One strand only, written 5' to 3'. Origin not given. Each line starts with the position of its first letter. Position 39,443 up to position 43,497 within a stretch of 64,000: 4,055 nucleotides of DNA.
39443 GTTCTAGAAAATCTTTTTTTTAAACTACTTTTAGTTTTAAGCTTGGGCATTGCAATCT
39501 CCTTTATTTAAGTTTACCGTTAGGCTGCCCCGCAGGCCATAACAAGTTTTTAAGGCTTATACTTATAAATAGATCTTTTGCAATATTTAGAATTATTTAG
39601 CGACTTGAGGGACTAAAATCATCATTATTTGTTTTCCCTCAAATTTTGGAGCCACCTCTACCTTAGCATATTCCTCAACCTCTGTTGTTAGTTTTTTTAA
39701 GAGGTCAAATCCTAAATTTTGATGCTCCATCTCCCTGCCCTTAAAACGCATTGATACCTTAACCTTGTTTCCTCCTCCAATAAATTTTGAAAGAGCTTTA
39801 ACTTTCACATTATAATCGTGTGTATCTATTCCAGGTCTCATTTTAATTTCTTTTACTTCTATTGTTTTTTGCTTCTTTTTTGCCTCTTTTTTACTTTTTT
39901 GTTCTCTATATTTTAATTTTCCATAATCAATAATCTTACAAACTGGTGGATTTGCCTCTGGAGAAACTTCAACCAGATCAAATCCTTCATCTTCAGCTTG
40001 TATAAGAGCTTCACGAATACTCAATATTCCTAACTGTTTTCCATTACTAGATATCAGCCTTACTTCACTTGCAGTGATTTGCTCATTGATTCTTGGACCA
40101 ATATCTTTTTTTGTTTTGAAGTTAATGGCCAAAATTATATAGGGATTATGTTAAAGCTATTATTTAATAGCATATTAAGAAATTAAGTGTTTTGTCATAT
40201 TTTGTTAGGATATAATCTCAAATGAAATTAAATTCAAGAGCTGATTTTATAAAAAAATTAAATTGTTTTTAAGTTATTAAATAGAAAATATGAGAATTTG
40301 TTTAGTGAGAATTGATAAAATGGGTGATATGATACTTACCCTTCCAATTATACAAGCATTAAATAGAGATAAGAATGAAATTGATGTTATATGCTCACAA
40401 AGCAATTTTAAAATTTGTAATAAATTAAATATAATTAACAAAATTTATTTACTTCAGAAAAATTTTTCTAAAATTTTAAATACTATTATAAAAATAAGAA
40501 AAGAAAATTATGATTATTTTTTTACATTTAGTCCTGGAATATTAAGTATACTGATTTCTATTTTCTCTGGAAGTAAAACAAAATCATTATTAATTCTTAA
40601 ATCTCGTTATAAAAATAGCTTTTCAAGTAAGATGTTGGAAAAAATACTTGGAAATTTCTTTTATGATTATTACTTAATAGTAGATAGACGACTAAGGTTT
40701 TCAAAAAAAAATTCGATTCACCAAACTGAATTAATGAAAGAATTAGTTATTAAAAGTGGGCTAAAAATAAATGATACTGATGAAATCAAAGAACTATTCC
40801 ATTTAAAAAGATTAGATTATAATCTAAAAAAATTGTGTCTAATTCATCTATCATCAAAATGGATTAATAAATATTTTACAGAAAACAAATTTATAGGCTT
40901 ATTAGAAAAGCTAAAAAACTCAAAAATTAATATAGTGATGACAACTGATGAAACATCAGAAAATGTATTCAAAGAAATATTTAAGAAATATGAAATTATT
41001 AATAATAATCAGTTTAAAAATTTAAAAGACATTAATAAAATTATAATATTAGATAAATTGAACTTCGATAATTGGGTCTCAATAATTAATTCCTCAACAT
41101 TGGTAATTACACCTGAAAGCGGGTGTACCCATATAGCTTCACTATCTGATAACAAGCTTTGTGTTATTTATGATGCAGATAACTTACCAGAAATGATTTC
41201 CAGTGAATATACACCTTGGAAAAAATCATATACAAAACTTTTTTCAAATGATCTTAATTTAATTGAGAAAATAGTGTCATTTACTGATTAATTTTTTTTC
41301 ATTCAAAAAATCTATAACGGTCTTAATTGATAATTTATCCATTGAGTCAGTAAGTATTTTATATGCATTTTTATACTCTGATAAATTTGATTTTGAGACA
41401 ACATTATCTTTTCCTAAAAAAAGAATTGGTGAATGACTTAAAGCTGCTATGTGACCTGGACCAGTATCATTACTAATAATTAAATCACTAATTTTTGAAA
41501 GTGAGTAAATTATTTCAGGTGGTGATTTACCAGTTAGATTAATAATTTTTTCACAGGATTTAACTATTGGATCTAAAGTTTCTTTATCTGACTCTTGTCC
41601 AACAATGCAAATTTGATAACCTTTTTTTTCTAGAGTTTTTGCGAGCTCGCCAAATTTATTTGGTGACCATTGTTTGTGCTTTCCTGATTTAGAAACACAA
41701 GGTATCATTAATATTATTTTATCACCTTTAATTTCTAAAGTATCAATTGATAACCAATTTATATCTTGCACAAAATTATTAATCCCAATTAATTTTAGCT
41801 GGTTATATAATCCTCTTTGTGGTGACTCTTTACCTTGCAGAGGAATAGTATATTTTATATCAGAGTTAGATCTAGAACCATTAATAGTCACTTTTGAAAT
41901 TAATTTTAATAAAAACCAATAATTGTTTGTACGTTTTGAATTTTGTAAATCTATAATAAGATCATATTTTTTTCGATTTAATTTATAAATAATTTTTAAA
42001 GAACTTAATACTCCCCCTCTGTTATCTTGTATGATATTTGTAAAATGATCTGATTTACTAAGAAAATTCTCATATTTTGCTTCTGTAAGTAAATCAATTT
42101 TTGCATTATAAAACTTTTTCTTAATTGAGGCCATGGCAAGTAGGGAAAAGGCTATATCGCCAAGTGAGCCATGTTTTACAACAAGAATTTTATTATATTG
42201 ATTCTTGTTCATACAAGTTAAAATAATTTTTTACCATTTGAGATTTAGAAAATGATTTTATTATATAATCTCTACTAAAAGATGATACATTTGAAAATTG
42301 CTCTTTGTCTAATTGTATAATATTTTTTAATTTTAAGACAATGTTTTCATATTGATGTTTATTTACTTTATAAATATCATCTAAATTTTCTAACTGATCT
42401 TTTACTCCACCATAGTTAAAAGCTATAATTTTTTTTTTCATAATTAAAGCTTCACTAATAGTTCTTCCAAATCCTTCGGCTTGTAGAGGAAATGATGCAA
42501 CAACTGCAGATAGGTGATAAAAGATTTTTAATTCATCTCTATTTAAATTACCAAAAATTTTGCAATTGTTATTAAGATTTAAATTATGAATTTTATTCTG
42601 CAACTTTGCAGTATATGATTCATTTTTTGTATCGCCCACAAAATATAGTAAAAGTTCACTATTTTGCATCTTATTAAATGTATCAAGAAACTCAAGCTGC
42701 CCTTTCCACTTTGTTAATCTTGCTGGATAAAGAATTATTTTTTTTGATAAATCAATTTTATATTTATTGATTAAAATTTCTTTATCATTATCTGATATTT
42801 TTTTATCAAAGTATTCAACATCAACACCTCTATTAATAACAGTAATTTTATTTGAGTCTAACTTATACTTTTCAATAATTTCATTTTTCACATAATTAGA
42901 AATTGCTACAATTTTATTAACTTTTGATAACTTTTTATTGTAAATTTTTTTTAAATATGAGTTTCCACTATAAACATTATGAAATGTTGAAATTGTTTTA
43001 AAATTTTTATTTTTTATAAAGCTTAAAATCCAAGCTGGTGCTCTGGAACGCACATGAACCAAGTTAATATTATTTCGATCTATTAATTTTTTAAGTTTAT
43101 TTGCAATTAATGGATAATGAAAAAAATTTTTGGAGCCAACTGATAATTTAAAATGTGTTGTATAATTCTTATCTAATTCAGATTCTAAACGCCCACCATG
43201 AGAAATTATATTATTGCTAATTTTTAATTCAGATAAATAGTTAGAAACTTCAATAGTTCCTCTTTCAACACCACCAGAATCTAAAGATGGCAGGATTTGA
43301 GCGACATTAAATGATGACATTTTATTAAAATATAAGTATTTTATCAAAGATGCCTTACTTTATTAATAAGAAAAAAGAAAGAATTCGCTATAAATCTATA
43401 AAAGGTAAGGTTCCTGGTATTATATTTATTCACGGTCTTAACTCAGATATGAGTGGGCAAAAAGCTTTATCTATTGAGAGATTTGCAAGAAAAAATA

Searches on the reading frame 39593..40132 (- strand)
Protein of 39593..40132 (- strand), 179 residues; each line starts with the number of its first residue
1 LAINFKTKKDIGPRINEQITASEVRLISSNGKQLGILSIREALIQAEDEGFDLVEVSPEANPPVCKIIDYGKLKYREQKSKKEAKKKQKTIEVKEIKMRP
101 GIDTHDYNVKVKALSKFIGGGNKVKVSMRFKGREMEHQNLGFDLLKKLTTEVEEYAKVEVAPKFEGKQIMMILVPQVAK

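Call 45: search_protein_families(library=pfam, proteins=[window:39593-40132:-], max_evalue=0.00001)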
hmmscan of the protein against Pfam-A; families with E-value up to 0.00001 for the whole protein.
window:39593-40132:- (179 aa): 2 families
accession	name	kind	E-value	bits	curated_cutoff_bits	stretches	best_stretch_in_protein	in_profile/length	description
PF00707.27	IF3_C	-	7.7e-35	119.1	34.8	1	91-176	1-86/86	Translation initiation factor IF-3, C-terminal domain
PF05198.21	IF3_N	-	2.1e-31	108.3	26.9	1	15-84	1-70/70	Translation initiation factor IF-3, N-terminal domain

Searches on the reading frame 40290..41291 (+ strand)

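Call 45: search_protein_families(library=pfam, proteins=[window:40290-41291:+], max_evalue=0.00001)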
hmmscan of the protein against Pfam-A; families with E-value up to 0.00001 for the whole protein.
window:40290-41291:+ (333 aa): 1 family
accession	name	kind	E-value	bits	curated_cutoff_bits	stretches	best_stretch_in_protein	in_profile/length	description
PF01075.23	Glyco_transf_9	-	1.5e-09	38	22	1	129-319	63-229/247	Glycosyltransferase family 9 (heptosyltransferase)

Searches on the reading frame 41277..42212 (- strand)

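Call 45: search_protein_families(library=pfam, proteins=[window:41277-42212:-], max_evalue=0.00001)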
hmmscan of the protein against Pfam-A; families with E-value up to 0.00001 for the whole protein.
window:41277-42212:- (311 aa): 1 family
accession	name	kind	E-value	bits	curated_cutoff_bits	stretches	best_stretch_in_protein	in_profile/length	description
PF01075.23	Glyco_transf_9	-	5.4e-20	72.2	22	1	73-258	3-200/247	Glycosyltransferase family 9 (heptosyltransferase)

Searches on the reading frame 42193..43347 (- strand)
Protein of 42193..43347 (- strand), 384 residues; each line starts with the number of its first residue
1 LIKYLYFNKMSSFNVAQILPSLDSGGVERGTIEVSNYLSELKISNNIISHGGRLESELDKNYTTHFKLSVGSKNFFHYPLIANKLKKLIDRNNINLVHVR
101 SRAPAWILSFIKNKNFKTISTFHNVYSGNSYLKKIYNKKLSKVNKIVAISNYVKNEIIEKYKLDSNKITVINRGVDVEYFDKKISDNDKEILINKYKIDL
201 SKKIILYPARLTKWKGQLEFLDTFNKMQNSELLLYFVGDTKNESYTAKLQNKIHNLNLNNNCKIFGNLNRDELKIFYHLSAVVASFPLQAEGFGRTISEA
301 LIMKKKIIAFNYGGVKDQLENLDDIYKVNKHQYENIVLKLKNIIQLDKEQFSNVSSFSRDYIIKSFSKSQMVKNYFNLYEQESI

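Call 45: search_protein_families(library=pfam, proteins=[window:42193-43347:-], max_evalue=0.00001)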
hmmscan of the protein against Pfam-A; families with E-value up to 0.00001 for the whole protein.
window:42193-43347:- (384 aa): 3 families
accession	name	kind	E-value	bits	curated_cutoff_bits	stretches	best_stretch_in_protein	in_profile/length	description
PF00534.26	Glycos_transf_1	-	2e-24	86.5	26.4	1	188-348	1-160/172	Glycosyl transferases group 1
PF13439.12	Glyco_transf_4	-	8.3e-24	84.9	28.5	1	25-178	2-169/170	Glycosyltransferase Family 4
PF13692.12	Glyco_trans_1_4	-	3.5e-14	53.7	27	1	203-342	2-138/142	Glycosyl transferases group 1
